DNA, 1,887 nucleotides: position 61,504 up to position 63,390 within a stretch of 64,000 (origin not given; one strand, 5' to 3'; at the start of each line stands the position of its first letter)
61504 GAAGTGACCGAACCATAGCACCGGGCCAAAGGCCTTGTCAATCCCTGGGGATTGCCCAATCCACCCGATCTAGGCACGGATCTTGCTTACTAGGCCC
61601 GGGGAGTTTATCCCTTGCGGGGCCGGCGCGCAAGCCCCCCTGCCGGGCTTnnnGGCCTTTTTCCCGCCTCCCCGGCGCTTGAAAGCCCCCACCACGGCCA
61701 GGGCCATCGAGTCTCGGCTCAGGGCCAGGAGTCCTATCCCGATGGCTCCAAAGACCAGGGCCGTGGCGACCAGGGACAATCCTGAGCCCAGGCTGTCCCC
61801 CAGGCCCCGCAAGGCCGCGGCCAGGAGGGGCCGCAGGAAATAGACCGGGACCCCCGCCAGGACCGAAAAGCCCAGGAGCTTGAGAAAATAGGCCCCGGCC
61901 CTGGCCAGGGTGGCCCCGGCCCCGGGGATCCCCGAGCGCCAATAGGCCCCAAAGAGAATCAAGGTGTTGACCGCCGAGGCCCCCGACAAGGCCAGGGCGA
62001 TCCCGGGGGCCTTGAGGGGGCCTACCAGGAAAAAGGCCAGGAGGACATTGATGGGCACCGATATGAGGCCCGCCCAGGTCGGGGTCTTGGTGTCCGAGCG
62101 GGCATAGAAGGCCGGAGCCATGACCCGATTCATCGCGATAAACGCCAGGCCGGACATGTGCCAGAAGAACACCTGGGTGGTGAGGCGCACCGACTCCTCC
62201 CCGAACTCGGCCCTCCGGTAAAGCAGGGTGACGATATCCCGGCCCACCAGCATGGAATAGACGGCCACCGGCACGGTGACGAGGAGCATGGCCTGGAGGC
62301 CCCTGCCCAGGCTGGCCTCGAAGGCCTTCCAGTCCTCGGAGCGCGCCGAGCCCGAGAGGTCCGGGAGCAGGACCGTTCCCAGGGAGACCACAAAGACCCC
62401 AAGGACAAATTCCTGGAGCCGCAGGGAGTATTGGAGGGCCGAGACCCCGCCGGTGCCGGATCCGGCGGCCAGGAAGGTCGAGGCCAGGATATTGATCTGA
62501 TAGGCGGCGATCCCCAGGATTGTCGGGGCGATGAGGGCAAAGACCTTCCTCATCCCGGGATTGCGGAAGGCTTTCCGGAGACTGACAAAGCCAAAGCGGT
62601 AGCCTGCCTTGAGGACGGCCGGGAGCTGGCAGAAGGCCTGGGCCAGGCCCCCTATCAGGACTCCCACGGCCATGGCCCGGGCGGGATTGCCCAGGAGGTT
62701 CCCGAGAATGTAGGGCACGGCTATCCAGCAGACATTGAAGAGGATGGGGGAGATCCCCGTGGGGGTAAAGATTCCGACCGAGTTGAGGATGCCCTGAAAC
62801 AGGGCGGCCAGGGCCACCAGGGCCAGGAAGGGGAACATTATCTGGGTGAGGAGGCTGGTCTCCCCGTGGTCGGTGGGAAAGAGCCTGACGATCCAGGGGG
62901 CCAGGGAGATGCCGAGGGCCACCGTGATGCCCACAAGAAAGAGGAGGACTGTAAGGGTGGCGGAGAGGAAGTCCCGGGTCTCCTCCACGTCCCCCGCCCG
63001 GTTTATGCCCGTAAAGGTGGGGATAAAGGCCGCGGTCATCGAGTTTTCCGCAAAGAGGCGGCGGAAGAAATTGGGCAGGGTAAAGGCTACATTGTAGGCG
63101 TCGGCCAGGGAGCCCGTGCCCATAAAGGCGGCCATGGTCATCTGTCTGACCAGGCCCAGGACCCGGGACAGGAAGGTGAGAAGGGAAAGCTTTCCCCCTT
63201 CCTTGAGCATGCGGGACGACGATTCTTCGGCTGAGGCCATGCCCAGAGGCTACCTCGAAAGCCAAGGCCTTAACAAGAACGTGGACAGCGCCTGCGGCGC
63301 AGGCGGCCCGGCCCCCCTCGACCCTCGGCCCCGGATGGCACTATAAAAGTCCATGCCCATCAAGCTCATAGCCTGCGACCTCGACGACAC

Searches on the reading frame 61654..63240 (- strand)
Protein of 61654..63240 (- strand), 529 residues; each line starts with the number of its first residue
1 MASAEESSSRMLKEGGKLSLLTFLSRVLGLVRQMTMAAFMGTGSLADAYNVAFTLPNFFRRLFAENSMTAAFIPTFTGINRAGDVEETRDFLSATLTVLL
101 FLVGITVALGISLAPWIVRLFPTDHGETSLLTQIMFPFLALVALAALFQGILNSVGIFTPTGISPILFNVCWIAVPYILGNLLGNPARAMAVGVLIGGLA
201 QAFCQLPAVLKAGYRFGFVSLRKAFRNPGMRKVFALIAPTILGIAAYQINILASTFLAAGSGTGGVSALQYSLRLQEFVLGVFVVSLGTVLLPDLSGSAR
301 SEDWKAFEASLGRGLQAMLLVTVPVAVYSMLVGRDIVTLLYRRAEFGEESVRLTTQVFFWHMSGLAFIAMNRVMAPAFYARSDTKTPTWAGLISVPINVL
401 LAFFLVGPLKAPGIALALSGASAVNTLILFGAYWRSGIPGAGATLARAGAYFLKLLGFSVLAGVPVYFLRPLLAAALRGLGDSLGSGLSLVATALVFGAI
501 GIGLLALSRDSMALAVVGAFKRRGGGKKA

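Call 62: search_protein_families(library=pfam, proteins=[window:61654-63240:-], max_evalue=1e-8)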
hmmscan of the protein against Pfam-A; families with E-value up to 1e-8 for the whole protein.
window:61654-63240:- (529 aa): 1 family
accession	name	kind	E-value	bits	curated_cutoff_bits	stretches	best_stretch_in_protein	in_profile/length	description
PF03023.19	MurJ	-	2e-109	366.7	27.4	1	36-470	1-433/451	Lipid II flippase MurJ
